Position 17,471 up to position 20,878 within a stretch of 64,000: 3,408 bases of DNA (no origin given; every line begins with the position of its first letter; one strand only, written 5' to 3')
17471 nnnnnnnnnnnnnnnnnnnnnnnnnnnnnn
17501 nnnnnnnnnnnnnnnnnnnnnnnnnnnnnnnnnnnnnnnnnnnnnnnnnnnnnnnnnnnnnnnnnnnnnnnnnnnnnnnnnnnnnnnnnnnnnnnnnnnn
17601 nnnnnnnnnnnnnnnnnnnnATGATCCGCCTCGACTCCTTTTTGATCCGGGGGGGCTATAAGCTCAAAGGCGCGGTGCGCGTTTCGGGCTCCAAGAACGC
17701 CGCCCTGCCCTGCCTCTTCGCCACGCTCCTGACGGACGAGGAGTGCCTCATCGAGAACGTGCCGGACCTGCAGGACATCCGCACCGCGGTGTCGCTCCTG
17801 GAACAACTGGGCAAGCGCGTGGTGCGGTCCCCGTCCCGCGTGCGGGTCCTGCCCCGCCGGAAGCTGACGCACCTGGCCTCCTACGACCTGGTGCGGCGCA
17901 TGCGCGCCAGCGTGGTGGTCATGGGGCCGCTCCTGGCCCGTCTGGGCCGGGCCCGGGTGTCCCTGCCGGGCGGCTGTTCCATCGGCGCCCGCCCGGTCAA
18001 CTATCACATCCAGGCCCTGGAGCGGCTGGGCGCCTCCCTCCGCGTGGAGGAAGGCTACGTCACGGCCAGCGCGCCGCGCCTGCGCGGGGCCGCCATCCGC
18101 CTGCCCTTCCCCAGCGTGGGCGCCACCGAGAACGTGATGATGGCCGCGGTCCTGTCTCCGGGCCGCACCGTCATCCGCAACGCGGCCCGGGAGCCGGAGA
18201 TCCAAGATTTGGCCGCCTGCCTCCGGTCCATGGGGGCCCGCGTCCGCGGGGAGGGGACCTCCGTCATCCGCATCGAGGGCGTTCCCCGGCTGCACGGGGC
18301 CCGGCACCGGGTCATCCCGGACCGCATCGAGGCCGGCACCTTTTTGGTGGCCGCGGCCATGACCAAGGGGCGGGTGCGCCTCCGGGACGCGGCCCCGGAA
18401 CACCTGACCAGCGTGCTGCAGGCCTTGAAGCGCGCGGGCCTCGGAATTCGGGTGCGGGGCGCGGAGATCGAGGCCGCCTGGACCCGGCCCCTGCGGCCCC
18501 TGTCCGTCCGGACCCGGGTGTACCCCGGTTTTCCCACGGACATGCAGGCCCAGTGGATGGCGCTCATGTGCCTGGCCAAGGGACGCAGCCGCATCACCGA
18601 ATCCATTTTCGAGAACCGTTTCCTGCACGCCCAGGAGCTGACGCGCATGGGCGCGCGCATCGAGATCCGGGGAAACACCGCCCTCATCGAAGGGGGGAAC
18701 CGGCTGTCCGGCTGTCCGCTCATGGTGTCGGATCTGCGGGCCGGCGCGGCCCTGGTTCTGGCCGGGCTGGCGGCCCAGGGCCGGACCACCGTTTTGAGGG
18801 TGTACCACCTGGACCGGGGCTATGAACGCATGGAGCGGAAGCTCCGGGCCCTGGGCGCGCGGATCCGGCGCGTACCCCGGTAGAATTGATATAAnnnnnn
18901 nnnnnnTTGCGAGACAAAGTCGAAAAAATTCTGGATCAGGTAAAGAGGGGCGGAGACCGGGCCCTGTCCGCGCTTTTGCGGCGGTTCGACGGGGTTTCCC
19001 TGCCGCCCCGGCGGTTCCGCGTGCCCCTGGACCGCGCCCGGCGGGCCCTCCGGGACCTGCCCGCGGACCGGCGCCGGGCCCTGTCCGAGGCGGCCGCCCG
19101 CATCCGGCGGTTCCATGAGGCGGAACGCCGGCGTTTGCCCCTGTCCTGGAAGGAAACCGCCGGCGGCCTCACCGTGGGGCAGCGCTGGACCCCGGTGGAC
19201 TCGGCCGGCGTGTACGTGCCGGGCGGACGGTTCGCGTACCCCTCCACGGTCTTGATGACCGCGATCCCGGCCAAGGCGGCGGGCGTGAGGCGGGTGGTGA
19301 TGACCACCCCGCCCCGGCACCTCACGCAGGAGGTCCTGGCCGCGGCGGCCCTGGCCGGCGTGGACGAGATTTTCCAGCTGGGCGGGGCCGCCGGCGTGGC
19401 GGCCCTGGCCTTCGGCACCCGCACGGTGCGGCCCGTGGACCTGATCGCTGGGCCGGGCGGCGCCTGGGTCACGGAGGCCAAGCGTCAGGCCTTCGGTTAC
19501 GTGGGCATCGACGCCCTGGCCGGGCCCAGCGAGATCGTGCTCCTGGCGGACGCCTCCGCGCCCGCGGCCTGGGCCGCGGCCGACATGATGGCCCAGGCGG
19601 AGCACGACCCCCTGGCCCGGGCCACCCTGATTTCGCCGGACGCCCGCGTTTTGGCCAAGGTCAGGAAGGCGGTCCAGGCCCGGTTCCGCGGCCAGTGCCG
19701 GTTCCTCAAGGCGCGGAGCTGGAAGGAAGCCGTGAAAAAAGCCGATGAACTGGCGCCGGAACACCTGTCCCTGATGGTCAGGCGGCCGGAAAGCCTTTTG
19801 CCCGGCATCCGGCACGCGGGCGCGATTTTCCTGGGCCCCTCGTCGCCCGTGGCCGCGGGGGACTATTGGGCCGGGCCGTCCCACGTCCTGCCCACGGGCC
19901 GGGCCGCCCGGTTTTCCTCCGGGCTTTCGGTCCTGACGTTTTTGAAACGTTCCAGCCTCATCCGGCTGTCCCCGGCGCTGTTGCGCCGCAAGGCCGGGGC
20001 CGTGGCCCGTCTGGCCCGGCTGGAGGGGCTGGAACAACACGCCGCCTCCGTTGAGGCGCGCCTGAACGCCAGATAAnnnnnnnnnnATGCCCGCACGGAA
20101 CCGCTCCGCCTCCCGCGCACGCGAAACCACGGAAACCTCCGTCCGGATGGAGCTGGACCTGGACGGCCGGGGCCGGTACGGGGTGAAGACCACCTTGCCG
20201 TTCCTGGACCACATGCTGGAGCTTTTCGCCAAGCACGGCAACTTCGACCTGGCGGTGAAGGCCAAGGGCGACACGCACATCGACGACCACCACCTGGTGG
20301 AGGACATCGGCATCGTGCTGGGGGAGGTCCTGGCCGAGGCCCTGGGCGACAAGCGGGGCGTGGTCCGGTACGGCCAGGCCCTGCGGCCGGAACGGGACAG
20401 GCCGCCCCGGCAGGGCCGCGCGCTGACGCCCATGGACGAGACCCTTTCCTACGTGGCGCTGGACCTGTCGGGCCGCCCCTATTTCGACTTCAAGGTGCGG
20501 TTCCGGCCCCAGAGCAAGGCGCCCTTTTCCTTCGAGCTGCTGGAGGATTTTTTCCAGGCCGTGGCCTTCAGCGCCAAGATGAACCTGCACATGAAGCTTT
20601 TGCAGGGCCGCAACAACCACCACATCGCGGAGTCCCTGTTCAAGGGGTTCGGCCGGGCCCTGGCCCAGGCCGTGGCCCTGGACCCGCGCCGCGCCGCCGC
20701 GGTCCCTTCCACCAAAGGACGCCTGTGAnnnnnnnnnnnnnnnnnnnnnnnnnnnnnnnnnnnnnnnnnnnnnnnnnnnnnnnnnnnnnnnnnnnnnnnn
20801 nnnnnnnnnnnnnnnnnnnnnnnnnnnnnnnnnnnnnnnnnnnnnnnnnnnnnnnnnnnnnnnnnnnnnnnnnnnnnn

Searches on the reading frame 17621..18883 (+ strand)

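Call 51: search_protein_families(library=pfam, proteins=[window:17621-18883:+], max_evalue=0.001)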
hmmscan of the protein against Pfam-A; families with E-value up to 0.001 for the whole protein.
window:17621-18883:+ (420 aa): 1 family
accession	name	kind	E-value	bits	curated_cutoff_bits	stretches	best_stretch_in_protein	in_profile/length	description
PF00275.25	EPSP_synthase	-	1.6e-104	350.4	22.8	1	10-408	2-417/417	EPSP synthase (3-phosphoshikimate 1-carboxyvinyltransferase)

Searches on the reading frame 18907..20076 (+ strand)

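Call 51: search_protein_families(library=pfam, proteins=[window:18907-20076:+], max_evalue=0.001)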
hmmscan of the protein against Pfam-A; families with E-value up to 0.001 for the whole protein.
window:18907-20076:+ (389 aa): 1 family
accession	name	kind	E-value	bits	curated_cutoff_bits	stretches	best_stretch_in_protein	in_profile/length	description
PF00815.25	Histidinol_dh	-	2.7e-136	455.3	27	1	2-386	12-411/411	Histidinol dehydrogenase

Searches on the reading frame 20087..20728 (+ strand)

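Call 51: search_protein_families(library=pfam, proteins=[window:20087-20728:+], max_evalue=0.001)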
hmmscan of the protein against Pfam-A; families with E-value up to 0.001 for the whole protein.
window:20087-20728:+ (213 aa): 1 family
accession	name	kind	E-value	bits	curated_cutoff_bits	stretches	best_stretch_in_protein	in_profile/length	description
PF00475.24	IGPD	-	2.3e-59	200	27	1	35-192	1-144/144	Imidazoleglycerol-phosphate dehydratase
